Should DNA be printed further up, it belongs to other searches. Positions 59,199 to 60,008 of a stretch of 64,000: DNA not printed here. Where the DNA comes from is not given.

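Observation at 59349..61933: XRE/ImmA (CapH/CapP-like) module upstream of a TIR-like / SLATT-2TM / unknown three-gene cassette: candidate uncharacterised Thoeris-like abortive-infection system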

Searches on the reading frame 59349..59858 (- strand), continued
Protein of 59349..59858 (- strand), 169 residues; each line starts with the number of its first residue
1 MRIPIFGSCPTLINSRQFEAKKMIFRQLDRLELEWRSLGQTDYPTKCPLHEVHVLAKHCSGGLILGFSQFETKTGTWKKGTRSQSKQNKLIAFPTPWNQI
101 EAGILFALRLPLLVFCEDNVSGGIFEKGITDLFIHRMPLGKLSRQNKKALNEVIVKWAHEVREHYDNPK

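Call 54: search_protein_families(library=pfam, proteins=[P0122, P0125, P0178, P0233, P0243, P0142, P0215, P0237, P0258, P0213], max_evalue=0.01)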
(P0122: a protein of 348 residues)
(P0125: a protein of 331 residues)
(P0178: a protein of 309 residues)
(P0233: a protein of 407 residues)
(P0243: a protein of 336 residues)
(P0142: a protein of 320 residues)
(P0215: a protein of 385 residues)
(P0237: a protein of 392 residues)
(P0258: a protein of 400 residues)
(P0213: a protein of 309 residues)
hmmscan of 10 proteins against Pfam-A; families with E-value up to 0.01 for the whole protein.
P0122 (348 aa): 2 families
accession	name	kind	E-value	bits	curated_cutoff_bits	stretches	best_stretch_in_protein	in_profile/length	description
PF13676.11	TIR_2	-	9.7e-28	97.5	28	1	214-334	1-121/122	TIR domain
PF01582.25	TIR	-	2.3e-06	28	21.3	1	214-312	4-102/179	TIR domain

P0125 (331 aa): 3 families
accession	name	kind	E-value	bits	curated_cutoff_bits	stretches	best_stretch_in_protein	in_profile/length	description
PF14015.11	DUF4231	-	1.2e-23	83.9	24.7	1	192-296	2-102/103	Protein of unknown function (DUF4231)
PF18181.6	SLATT_1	-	1.5e-08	35.1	26.3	1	188-314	5-122/122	SMODS and SLOG-associating 2TM effector domain 1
PF18184.6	SLATT_3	-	2.1e-05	25.3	26.3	1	197-319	8-132/155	SMODS and SLOG-associating 2TM effector domain 3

P0178 (309 aa): 1 family
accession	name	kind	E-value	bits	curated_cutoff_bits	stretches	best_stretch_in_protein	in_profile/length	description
PF13676.11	TIR_2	-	2.2e-14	54.4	28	1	175-291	1-109/122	TIR domain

P0233 (407 aa): 1 family
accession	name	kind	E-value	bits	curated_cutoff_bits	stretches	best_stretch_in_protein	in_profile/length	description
PF12844.13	HTH_19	-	0.0016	18.8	30.2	1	182-243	2-63/64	Helix-turn-helix domain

P0243 (336 aa): 0 families

P0142 (320 aa): 0 families

P0215 (385 aa): 1 family
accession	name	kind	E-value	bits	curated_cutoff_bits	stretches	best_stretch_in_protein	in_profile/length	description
PF12770.12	CHAT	-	3e-08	33.9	24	1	18-161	105-259/289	CHAT domain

P0237 (392 aa): 1 family
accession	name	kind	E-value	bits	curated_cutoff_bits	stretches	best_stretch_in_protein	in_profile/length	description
PF12770.12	CHAT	-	3.9e-08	33.5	24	1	20-161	108-260/289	CHAT domain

P0258 (400 aa): 3 families
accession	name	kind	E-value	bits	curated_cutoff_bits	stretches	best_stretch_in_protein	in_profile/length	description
PF00805.28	Pentapeptide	-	1.7e-20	72.6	20.2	2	166-203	1-38/40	Pentapeptide repeats (8 copies)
PF13599.13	Pentapeptide_4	-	1.4e-11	44.7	38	1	136-203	11-78/78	Pentapeptide repeat region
PF13576.12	Pentapeptide_3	-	1e-09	38.9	27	1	170-204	3-39/48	Pentapeptide repeats (9 copies)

P0213 (309 aa): 0 families

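Call 57: find_encoding_contigs(protein=P0125, flank=5000, max_places=4)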
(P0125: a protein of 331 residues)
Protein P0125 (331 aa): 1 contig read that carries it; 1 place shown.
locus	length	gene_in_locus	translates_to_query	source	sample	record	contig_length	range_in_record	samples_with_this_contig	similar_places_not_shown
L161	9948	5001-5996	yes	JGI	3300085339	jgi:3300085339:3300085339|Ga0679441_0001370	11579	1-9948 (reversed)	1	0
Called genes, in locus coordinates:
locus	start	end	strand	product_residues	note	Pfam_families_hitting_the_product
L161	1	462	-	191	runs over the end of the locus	-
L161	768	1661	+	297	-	PF16881:LIAS_N (weak), PF04055:Radical_SAM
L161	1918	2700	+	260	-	PF11340:DUF3142 (weak)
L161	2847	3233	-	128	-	PF26745:SPM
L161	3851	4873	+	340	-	-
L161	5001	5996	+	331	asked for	PF18181:SLATT_1, PF14015:DUF4231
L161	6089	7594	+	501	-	PF13676:TIR_2 (weak), PF01582:TIR (weak)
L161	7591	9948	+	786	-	?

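Call 58: find_encoding_contigs(protein=P0215, flank=5000, max_places=4)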
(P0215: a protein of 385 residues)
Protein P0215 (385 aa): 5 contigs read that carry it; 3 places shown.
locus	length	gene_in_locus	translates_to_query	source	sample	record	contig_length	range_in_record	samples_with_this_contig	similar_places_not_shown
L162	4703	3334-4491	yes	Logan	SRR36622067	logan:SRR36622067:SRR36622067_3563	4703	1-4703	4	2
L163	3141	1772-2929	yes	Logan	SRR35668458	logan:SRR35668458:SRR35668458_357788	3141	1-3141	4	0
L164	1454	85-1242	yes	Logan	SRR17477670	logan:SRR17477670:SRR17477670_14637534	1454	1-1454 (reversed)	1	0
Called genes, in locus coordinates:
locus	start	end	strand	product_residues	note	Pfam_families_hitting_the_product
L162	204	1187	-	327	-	-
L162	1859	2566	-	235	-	PF13281:MAP3K_TRAF_bd, PF20308:TPR-S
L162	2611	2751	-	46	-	-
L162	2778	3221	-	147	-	-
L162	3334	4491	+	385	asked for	PF12770:CHAT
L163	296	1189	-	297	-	PF13281:MAP3K_TRAF_bd, PF20308:TPR-S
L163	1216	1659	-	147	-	-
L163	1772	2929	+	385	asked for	PF12770:CHAT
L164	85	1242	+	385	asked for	PF12770:CHAT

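Call 59: find_encoding_contigs(protein=P0122, flank=5000, max_places=4)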
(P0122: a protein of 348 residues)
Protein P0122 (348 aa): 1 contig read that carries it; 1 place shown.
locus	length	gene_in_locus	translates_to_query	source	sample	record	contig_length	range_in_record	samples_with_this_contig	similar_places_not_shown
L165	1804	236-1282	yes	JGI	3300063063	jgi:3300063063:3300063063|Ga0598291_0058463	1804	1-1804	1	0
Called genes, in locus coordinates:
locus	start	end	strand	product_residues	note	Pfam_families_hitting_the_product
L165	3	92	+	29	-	?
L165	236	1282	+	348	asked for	PF01582:TIR (weak), PF13676:TIR_2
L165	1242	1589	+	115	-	-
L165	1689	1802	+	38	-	?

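Call 60: find_encoding_contigs(protein=P0243, flank=5000, max_places=4)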
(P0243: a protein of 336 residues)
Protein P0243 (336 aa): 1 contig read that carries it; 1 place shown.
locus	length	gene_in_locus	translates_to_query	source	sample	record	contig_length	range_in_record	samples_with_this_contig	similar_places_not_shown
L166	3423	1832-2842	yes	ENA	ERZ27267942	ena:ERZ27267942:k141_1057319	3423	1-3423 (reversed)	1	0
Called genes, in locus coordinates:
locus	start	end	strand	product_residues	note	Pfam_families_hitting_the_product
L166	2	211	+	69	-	?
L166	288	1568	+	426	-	PF13565:HTH_32 (weak), PF13683:rve_3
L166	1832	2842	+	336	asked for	-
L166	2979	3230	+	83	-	-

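Call 67: search_protein_families(library=pfam, proteins=[L162:2778-3221:-, L162:1859-2566:-, L163:296-1189:-, L161:6089-7594:+, L161:3851-4873:+], max_evalue=0.01)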
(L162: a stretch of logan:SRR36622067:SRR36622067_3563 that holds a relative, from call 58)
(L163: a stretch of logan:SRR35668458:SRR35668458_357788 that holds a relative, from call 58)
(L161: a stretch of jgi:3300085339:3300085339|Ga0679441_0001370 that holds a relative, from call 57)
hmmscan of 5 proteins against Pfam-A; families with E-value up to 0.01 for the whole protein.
L162:2778-3221:- (147 aa): 1 family
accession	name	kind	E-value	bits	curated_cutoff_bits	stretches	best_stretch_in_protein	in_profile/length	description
PF24487.1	NDC80_loop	-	0.0033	17.6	27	0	71-123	174-226/233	Kinetochore protein NDC80 loop region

L162:1859-2566:- (235 aa): 2 families
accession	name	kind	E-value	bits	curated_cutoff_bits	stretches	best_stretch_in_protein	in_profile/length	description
PF13281.12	MAP3K_TRAF_bd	-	2.9e-31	109.2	24.1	1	2-211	139-356/371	MAP3K TRAFs-binding domain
PF20308.4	TPR-S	-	5.9e-21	75.4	27.6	1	15-124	2-102/102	Tetratricopeptide Repeats-Sensor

L163:296-1189:- (297 aa): 2 families
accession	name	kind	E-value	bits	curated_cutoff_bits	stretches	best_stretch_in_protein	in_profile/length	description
PF13281.12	MAP3K_TRAF_bd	-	8.3e-35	120.9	24.1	1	16-273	89-356/371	MAP3K TRAFs-binding domain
PF20308.4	TPR-S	-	9.5e-21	74.7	27.6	1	77-186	2-102/102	Tetratricopeptide Repeats-Sensor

L161:6089-7594:+ (501 aa): 3 families
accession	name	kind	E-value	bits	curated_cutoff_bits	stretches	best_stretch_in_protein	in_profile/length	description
PF13676.11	TIR_2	-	4.1e-12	47.1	28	1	8-100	2-79/122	TIR domain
PF01582.25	TIR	-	2.7e-07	31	21.3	1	51-106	36-90/179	TIR domain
PF13271.11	DUF4062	-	3e-05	24.6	24.7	1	199-272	2-73/82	Domain of unknown function (DUF4062)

L161:3851-4873:+ (340 aa): 0 families

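Call 78: find_encoding_contigs(protein=P0237, flank=4000, max_places=3)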
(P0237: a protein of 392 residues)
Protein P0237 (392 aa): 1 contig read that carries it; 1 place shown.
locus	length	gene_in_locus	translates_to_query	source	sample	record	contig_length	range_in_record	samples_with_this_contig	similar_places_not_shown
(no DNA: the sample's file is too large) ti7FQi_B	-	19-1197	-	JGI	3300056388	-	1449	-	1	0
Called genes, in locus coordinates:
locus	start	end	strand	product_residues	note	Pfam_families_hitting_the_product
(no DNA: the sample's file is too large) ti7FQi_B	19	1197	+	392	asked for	PF12770:CHAT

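Call 79: find_encoding_contigs(protein=P0233, flank=4000, max_places=3)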
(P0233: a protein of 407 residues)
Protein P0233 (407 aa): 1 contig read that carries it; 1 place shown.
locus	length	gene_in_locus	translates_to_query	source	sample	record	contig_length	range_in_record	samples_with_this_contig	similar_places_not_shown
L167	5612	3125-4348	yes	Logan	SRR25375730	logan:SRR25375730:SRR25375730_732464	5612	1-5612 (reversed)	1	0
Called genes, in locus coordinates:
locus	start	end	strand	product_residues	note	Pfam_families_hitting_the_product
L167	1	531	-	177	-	?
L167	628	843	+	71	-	-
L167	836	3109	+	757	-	PF07693:KAP_NTPase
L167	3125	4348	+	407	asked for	-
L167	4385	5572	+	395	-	-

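Call 80: find_encoding_contigs(protein=P0230, flank=4000, max_places=3)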
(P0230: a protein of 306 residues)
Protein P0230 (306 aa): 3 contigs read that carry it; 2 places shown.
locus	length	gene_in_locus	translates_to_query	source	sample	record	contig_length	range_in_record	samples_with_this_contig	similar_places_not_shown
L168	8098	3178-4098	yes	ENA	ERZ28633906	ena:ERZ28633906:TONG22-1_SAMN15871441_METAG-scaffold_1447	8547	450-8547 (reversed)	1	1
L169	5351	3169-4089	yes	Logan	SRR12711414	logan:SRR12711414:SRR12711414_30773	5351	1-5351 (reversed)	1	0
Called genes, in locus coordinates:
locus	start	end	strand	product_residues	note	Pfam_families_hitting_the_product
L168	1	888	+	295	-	?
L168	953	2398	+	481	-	-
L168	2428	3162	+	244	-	-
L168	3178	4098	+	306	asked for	-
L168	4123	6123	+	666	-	PF13676:TIR_2, PF18163:LD_cluster2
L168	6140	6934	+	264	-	PF08937:ThsB_TIR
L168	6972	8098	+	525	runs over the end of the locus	?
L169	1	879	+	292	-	?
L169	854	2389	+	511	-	-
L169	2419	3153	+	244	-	-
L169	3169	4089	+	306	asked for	-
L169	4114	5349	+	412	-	?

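Call 81: find_encoding_contigs(protein=P0228, flank=4000, max_places=3)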
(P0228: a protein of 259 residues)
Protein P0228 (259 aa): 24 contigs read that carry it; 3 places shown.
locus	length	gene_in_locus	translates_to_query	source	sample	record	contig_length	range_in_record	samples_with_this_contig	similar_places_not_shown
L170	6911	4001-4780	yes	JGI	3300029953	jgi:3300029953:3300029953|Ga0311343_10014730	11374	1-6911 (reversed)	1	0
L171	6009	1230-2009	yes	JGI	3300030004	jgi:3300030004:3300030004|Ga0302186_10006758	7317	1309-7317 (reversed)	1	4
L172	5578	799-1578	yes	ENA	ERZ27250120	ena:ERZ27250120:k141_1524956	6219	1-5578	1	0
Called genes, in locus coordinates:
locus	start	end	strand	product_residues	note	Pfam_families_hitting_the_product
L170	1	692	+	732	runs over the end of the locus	-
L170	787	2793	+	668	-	PF13667:ThiC-associated, PF01964:ThiC_Rad_SAM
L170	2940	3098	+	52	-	-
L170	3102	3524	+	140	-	-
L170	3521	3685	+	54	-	-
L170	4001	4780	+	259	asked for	-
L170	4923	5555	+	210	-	PF02668:TauD (faint)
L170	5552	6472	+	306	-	-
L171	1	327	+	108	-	?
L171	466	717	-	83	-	-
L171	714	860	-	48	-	-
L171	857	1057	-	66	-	-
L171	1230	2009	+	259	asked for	-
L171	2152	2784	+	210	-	PF02668:TauD (faint)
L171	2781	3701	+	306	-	-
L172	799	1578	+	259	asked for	-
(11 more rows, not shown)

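Call 85: search_protein_families(library=pfam, proteins=[L168:4123-6123:+, L168:2428-3162:+, L168:953-2398:+, L007:302-3367:+, L016:4881-5468:+, L016:6577-9126:+, L008:1283-2656:-, L013:6538-6825:+, L068:3015-4526:-], max_evalue=0.01)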
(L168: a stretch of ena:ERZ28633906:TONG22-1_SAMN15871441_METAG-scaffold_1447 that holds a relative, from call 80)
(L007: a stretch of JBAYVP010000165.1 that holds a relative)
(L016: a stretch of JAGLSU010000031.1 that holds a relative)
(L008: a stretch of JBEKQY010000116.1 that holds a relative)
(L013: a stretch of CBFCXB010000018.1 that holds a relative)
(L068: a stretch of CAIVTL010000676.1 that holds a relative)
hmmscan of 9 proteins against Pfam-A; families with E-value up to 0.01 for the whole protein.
L168:4123-6123:+ (666 aa): 5 families
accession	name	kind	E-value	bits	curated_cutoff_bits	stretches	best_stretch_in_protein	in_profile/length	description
PF18163.6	LD_cluster2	-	4.5e-54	184.2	25.3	1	375-640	3-258/264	SLOG cluster2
PF13676.11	TIR_2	-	9.9e-11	42.6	28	1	163-254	1-92/122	TIR domain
PF18185.7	STALD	-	0.00077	19.4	24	1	517-605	104-191/211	Sir2- and TIR-associating SLOG family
PF01582.25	TIR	-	0.0021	18.3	21.3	1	176-244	20-84/179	TIR domain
PF08937.16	ThsB_TIR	-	0.0055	17.5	21.2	0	205-251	47-94/100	Thoeris protein ThsB, TIR-like domain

L168:2428-3162:+ (244 aa): 0 families

L168:953-2398:+ (481 aa): 0 families

L007:302-3367:+ (1021 aa): 18 families
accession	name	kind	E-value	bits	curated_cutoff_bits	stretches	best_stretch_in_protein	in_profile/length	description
PF20703.3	nSTAND1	-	2.3e-104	350.5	27.1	1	153-549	1-377/379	Novel STAND NTPase 1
PF13424.12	TPR_12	-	1.2e-76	253.3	30.1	6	834-909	1-76/77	Tetratricopeptide repeat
PF13374.12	TPR_10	-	1.4e-67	222.4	27.5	6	793-834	1-42/42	Tetratricopeptide repeat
PF13676.11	TIR_2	-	1.6e-22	80.7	28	1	7-127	2-121/122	TIR domain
PF24885.1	TPR_NPHP3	-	3.8e-18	66.2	100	3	706-807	95-195/239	Nephrocystin-3 TPR domain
PF07721.20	TPR_4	-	5.4e-14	51.7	27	0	881-902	4-25/26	Tetratricopeptide repeat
PF17874.7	TPR_MalT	-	4.4e-13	49.7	45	2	724-907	15-190/336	MalT-like TPR region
PF00515.34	TPR_1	-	5.1e-13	48.7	27.8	0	796-823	3-30/34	Tetratricopeptide repeat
PF07719.23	TPR_2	-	5.9e-11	42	27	0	839-865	4-30/34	Tetratricopeptide repeat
PF23175.1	bHLH_STRA8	-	1.1e-08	35.4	25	0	780-813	16-50/80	Stimulated by retinoic acid gene 8 protein bHLH domain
PF13176.12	TPR_7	-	2.2e-08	34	27.9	0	880-912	1-33/36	Tetratricopeptide repeat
PF14559.12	TPR_19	-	2.9e-08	34.3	25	1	846-907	1-54/68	Tetratricopeptide repeat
PF05729.18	NACHT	-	2e-07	31.5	26.7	1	246-363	43-159/167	NACHT domain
PF13191.12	AAA_16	-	5.1e-07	30.8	32.6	1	169-309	3-151/167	AAA ATPase domain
PF13181.12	TPR_8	-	1e-05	25.7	25.7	0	710-741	1-32/34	Tetratricopeptide repeat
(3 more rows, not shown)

L016:4881-5468:+ (195 aa): 0 families

L016:6577-9126:+ (849 aa): 4 families
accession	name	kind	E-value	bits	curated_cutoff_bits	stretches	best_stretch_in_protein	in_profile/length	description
PF13676.11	TIR_2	-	1.6e-16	61.3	28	1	6-115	2-106/122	TIR domain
PF24406.1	nSTAND_NTPase4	-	1.6e-11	44.5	27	1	469-519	6-58/58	Novel STAND NTPase 4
PF01582.25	TIR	-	5.9e-08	33.1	21.3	1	8-106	4-103/179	TIR domain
PF13173.12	AAA_14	-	3.5e-05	24.3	27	1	222-329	5-102/129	AAA domain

L008:1283-2656:- (457 aa): 5 families
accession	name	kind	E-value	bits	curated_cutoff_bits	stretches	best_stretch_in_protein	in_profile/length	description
PF13535.11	ATP-grasp_4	-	6.9e-12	45.7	27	1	205-346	3-157/160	ATP-grasp domain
PF02655.19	ATP-grasp_3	-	9.3e-07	29.5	23.2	1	169-344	3-159/160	ATP-grasp domain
PF07478.18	Dala_Dala_lig_C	-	0.0018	18.2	24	1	199-252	31-84/204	D-ala D-ala ligase C-terminus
PF02222.28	ATP-grasp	-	0.0039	17.3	27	0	179-342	5-163/179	ATP-grasp domain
PF02786.22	CPSase_L_D2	-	0.0086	16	19.8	0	291-366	130-202/211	Carbamoyl-phosphate synthase L chain, ATP binding domain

L013:6538-6825:+ (95 aa): 1 family
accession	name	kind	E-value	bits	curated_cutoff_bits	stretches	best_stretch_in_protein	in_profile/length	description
PF05241.17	EBP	-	0.007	17.1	25.7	1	5-88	13-105/113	EXPERA (EXPanded EBP superfamily)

L068:3015-4526:- (503 aa): 0 families
